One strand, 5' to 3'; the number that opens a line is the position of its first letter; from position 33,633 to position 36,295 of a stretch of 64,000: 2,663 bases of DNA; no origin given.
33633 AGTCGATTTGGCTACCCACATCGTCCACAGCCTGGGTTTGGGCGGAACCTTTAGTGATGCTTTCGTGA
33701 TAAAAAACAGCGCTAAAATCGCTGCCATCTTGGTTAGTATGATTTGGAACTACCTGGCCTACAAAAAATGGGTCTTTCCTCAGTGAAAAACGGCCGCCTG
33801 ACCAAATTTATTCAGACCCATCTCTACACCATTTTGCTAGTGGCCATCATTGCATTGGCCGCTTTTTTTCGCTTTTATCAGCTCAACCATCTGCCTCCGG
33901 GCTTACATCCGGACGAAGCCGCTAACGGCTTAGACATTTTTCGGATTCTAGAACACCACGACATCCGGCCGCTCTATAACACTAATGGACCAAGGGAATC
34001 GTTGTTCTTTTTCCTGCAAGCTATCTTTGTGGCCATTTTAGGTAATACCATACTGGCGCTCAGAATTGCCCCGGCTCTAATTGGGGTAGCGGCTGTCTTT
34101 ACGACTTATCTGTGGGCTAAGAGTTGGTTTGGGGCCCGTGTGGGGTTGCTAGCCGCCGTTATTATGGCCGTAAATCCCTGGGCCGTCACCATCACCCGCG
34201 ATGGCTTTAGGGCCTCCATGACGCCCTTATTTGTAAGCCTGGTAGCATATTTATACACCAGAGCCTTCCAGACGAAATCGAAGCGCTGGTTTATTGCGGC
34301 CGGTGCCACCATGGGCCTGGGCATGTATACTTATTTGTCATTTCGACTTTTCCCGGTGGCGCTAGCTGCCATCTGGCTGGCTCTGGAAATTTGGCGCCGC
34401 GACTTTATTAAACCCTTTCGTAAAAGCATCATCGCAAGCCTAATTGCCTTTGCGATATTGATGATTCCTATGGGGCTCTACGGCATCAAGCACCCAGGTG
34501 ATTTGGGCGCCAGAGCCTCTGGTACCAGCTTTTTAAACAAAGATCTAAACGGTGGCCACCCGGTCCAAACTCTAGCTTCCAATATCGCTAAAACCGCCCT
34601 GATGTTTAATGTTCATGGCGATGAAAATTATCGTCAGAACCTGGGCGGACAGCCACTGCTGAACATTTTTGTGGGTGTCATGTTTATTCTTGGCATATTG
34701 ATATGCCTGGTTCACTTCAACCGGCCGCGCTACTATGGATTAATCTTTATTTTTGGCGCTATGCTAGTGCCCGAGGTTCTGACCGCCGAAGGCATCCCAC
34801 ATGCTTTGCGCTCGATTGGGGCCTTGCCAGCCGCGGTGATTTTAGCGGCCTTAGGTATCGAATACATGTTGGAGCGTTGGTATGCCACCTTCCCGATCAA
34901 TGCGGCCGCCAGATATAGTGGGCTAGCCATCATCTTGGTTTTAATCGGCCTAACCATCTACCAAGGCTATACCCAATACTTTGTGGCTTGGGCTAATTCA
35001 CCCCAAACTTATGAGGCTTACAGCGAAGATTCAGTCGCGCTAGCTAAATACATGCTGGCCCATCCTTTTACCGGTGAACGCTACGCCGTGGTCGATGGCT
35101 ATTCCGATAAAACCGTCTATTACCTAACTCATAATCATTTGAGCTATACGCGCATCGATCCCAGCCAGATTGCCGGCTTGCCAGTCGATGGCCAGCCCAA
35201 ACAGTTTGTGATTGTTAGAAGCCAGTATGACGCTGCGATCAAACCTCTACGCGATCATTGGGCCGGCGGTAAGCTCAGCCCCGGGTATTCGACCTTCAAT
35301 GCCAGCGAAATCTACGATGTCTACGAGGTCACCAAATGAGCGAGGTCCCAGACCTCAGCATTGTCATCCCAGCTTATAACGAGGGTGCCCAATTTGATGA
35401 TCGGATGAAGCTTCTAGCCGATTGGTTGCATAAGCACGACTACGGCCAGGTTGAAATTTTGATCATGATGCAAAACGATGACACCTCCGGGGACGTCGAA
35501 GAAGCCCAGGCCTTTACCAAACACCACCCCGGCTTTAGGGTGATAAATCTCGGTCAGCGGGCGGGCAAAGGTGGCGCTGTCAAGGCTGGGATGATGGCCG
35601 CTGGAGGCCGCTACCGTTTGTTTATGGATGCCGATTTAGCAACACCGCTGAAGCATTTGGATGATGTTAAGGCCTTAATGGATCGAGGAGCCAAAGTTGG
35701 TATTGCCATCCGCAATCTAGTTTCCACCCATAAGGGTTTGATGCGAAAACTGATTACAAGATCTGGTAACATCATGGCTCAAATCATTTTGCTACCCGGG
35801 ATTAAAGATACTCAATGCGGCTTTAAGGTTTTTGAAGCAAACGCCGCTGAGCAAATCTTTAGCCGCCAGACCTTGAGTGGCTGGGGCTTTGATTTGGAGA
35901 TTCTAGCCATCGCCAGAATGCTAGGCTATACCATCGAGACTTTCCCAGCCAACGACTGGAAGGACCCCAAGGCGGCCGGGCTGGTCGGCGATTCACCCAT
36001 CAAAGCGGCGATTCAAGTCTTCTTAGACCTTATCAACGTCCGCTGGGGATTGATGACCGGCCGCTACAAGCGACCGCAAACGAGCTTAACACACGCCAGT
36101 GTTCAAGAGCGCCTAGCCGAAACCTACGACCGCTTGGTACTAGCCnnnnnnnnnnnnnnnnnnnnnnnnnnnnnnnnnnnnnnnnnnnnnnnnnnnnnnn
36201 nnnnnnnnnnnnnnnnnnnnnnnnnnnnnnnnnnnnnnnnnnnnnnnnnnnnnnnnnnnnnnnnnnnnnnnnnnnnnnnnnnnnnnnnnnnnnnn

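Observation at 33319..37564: Three-gene polyprenyl-phosphate glycosylation module with a novel GT2::GT-C fusion, inserted between dnaX-dnaB and ybaB-recR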

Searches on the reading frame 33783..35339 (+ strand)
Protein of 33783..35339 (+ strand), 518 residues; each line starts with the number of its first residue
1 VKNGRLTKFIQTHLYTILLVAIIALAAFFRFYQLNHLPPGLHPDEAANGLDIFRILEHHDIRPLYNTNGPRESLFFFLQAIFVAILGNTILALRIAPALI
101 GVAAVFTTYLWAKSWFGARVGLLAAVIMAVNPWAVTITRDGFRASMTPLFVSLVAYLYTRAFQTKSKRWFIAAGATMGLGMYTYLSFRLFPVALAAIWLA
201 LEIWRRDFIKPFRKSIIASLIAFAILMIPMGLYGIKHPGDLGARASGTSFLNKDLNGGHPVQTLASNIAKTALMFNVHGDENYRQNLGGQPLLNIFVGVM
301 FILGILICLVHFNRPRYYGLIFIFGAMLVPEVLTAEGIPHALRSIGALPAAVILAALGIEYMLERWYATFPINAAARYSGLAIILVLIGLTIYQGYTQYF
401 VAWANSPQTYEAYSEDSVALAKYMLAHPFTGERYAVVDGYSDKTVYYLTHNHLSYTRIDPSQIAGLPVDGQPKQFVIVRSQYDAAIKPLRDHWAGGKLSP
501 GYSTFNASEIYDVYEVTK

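Call 3: search_protein_families(library=pfam, proteins=[window:33783-35339:+], max_evalue=0.01)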
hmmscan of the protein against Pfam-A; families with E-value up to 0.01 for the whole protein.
window:33783-35339:+ (518 aa): 3 families
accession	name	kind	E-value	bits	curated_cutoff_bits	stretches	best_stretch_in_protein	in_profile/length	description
PF13231.12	PMT_2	-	2e-16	61.1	26.1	1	75-227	6-155/160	Dolichyl-phosphate-mannose-protein mannosyltransferase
PF02366.24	PMT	-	1.5e-05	25.1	22.7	1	88-233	80-233/245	Dolichyl-phosphate-mannose-protein mannosyltransferase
PF18949.5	DUF5693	-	0.0025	16.8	29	1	285-390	308-420/609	Family of unknown function (DUF5693)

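Call 4: search_protein_families(library=ncbifam, proteins=[window:33783-35339:+], max_evalue=0.01)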
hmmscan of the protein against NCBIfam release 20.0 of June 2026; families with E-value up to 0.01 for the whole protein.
window:33783-35339:+ (518 aa): 2 families
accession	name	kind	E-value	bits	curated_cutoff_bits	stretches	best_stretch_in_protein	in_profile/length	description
TIGR03663.1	TIGR03663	subfamily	2.7e-11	43.1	126.25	1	17-205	2-184/435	flippase activity-associated protein Agl23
TIGR04154.1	archaeo_STT3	subfamily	8e-05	21.2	450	1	75-307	73-318/831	oligosaccharyl transferase, archaeosortase A system-associated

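Call 26: search_solved_structures(query=window:33783-35339:+, max_evalue=1, show_alignments=1)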
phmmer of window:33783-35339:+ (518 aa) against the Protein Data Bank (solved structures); distinct sequences matched with E-value up to 1: 0.

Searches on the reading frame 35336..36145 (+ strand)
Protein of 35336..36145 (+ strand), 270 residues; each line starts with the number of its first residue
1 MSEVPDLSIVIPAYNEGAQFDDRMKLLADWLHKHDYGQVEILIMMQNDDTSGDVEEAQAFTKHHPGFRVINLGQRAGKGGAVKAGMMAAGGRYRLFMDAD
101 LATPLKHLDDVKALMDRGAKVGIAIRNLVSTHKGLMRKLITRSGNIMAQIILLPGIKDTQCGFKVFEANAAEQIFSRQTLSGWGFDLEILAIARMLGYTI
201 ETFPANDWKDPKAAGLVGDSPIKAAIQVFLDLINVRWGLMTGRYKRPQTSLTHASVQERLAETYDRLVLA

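Call 29: find_homologous_proteins(query=window:35336-36145:+, max_evalue=0.00001)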
Query window:35336-36145:+ (270 aa): 3447 proteins with E <= 0.00001 among 4175 candidates; the best 120 are listed.
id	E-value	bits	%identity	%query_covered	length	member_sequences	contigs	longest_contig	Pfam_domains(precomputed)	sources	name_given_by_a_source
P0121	2.0e-125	436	76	94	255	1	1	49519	PF00535.33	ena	-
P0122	2.0e-121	423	73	94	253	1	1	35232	PF00535.33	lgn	-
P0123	2.2e-121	422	74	93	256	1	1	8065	PF00535.33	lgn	-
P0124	2.2e-120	419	74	89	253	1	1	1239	PF00535.33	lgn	-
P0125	5.0e-119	415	73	93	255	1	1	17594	PF13641.13,PF00535.33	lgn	-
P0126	1.1e-118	414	74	89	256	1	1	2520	PF13641.13,PF00535.33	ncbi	-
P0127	2.7e-117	409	73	91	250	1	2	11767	PF13641.13,PF00535.33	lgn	-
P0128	3.8e-117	408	73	90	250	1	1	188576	PF13641.13,PF00535.33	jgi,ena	-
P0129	2.8e-108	379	67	94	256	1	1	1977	PF00535.33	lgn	-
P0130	4.2e-108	379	67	93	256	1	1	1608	PF00535.33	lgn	-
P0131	2.8e-105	370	68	90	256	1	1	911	PF00535.33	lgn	-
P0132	9.2e-99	348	65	91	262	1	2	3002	PF00535.33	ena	-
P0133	1.5e-98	347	62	91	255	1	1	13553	PF00535.33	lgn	-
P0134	8.6e-98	345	63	91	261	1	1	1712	PF00535.33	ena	-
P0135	8.9e-98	345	62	93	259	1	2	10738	PF00535.33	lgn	-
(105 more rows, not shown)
